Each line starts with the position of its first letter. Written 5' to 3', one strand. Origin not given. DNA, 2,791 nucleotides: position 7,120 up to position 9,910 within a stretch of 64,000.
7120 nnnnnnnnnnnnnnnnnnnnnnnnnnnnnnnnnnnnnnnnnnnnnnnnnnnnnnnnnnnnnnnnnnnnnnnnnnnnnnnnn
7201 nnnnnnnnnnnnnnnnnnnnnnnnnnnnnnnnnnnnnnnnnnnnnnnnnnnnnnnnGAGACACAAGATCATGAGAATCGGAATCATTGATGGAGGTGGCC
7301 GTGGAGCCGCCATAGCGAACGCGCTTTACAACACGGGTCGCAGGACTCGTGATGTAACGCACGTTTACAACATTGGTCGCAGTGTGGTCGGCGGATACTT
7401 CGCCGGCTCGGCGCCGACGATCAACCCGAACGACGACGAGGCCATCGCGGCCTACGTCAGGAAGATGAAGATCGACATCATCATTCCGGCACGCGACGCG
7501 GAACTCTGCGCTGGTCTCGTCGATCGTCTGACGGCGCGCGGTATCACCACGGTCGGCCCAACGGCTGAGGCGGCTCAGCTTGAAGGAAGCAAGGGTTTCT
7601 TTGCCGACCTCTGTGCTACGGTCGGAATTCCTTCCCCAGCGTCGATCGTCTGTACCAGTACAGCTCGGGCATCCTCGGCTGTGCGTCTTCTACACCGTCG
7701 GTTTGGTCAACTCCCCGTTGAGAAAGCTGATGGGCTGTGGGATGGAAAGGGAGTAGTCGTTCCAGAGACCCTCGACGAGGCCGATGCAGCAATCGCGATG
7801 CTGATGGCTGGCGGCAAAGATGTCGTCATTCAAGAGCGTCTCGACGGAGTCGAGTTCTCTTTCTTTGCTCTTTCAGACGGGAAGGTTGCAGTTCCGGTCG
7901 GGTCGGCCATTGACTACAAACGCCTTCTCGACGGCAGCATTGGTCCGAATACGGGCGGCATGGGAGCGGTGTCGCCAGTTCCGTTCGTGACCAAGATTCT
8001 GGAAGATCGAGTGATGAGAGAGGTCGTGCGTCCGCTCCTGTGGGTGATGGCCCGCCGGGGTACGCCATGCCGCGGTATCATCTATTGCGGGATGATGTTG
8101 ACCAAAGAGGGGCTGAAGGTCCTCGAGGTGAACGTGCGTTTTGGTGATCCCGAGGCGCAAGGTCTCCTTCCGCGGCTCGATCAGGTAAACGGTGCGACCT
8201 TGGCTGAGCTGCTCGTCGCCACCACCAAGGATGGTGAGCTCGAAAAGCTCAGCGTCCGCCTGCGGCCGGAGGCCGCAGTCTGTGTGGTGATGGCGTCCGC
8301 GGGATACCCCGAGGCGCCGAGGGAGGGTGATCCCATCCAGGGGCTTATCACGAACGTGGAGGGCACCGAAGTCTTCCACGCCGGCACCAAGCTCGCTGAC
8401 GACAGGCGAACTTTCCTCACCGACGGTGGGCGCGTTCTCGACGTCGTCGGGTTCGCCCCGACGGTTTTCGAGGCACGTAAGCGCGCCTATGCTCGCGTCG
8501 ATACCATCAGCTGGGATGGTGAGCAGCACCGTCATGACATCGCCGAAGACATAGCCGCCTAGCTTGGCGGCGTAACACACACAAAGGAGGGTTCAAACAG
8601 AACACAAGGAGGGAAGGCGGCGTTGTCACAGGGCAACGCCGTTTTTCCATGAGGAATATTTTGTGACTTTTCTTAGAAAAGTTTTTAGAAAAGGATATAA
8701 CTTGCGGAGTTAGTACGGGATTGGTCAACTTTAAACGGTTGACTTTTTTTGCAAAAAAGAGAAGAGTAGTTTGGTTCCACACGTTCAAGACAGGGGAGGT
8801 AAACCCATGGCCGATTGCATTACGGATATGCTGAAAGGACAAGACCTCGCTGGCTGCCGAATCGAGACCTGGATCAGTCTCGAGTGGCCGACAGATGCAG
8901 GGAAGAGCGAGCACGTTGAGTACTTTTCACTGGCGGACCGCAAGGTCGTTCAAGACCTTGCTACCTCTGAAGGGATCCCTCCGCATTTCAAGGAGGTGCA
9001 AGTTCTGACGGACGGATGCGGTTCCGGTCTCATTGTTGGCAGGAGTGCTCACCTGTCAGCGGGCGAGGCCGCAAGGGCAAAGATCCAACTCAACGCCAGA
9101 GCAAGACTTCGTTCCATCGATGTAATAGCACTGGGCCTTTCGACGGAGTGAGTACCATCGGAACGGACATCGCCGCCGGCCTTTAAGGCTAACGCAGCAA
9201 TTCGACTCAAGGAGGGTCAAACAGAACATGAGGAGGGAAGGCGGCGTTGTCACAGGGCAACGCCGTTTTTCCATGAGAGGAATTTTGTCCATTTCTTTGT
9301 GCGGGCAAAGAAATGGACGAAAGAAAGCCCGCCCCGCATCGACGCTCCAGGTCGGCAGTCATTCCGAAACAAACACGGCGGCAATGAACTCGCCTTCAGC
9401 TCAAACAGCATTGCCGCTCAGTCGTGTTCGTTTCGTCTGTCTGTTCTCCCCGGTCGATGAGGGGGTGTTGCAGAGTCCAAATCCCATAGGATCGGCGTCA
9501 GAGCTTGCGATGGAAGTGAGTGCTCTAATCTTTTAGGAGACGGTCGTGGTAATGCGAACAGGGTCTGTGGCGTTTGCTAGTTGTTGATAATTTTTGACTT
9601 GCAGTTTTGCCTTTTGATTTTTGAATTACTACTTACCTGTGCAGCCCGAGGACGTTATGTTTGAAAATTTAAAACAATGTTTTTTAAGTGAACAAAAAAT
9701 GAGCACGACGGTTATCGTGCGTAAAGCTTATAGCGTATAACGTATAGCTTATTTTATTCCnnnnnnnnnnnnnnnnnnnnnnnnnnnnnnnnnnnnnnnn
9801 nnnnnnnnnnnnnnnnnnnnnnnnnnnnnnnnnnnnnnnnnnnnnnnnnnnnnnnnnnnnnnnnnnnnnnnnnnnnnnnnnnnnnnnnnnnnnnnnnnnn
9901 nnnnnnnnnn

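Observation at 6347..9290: GC-rich insertion bracketed by a 26-bp duplication of the permease gene's 3' end, carrying purN-like (in-frame TGA) and purD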

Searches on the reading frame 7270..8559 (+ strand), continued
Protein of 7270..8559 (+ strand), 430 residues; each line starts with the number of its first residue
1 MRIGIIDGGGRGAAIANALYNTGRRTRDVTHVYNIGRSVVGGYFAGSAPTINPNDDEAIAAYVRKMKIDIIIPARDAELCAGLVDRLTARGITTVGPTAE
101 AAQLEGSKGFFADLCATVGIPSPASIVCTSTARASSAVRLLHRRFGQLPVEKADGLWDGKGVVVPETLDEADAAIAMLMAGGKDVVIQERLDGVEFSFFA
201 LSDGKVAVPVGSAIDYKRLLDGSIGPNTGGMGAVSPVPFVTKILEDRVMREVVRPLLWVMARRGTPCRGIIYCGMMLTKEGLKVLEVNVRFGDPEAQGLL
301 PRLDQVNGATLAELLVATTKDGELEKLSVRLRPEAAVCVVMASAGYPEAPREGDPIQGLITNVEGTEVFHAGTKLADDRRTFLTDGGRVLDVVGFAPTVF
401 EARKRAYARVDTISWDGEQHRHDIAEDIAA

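Call 82: list_cluster_members(proteins=[P0123, P0124, P0001, P0121, P0327, P0298])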
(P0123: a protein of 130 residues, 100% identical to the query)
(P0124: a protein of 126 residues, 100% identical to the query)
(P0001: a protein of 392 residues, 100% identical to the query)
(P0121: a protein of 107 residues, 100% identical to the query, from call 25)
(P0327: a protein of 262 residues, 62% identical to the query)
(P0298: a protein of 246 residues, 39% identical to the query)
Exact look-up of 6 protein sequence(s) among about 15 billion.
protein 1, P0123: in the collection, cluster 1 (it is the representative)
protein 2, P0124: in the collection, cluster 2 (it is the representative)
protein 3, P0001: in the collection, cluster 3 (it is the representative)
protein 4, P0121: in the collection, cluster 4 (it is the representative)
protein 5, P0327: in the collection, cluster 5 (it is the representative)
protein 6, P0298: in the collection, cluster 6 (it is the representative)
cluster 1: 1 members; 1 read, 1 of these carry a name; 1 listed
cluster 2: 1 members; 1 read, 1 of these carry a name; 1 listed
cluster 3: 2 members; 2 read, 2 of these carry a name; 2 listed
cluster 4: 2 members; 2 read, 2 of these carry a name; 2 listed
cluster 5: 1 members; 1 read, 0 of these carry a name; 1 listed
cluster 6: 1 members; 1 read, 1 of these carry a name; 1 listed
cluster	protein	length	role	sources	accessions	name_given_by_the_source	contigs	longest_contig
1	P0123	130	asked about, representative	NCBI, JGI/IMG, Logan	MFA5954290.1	MAG: hypothetical protein WC817_02010 [Patescibacteria group bacterium] | methionyl-tRNA formyltransferase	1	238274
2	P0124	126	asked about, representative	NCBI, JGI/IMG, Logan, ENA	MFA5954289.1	MAG: hypothetical protein WC817_02005 [Patescibacteria group bacterium] | hypothetical protein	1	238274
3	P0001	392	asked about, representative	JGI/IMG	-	phosphoribosylamine--glycine ligase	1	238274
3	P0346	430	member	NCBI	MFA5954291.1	MAG: phosphoribosylamine--glycine ligase [Patescibacteria group bacterium]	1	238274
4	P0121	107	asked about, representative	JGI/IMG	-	hypothetical protein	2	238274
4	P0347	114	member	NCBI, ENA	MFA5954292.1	MAG: hypothetical protein WC817_02020 [Patescibacteria group bacterium]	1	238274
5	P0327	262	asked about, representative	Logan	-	-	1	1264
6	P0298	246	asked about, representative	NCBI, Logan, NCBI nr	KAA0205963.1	phosphoribosylglycinamide formyltransferase [Candidatus Uhrbacteria bacterium] | MAG: phosphoribosylglycinamide formyltransferase [Candidatus Uhrbacteria bacterium]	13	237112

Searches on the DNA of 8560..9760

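Call 54: search_rna_families(source=window, start=8560, end=9760, threshold=evalue, max_evalue=1)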
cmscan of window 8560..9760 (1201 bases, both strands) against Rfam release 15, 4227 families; matches with E-value up to 1: 2.
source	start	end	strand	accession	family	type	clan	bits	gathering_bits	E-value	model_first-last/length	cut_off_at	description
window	8643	8680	+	RF00273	SNORD59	Gene; snRNA; snoRNA; CD-box;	CL00065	20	45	0.5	1-73/73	no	Small nucleolar RNA SNORD59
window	8610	8670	+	RF03536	Flavi_TBFV_xrRNA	Cis-reg;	-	18.4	46.5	0.57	1-89/89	no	Tick-borne Flavivirus exoribonuclease-resistant RNA element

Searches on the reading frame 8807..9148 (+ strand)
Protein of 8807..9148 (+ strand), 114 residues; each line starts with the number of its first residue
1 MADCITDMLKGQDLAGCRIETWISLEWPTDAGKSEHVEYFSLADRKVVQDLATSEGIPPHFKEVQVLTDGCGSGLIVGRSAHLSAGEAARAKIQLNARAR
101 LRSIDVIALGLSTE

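Call 9: search_protein_families(library=pfam, proteins=[window:8807-9148:+], max_evalue=0.01)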
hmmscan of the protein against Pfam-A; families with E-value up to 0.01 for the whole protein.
window:8807-9148:+ (114 aa): 0 families

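Call 25: find_homologous_proteins(query=window:8807-9148:+, max_evalue=0.01)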
Query window:8807-9148:+ (114 aa): 1 proteins with E <= 0.01 among 16 candidates.
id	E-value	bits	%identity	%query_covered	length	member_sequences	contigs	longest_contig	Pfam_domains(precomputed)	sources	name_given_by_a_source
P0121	5.0e-63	228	100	94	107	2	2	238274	-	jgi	jgi:hypothetical protein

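Call 26: find_encoding_contigs(protein=P0121, flank=10000, max_places=6)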
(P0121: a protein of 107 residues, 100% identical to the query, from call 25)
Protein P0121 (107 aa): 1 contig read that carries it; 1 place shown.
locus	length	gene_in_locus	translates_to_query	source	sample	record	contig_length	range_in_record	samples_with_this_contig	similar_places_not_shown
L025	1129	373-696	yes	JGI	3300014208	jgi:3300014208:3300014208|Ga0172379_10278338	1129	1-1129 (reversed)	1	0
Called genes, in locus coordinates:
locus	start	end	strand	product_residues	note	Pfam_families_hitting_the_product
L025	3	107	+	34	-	?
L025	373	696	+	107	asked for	-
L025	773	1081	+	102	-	-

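Call 88: search_protein_families(library=ncbifam, proteins=[window:8807-9148:+], max_evalue=0.01)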
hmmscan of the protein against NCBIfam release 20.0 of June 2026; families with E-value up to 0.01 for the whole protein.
window:8807-9148:+ (114 aa): 0 families

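Call 89: search_protein_families(library=phrogs, proteins=[window:8807-9148:+], max_evalue=0.01)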
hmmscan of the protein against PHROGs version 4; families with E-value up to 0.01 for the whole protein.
window:8807-9148:+ (114 aa): 0 families
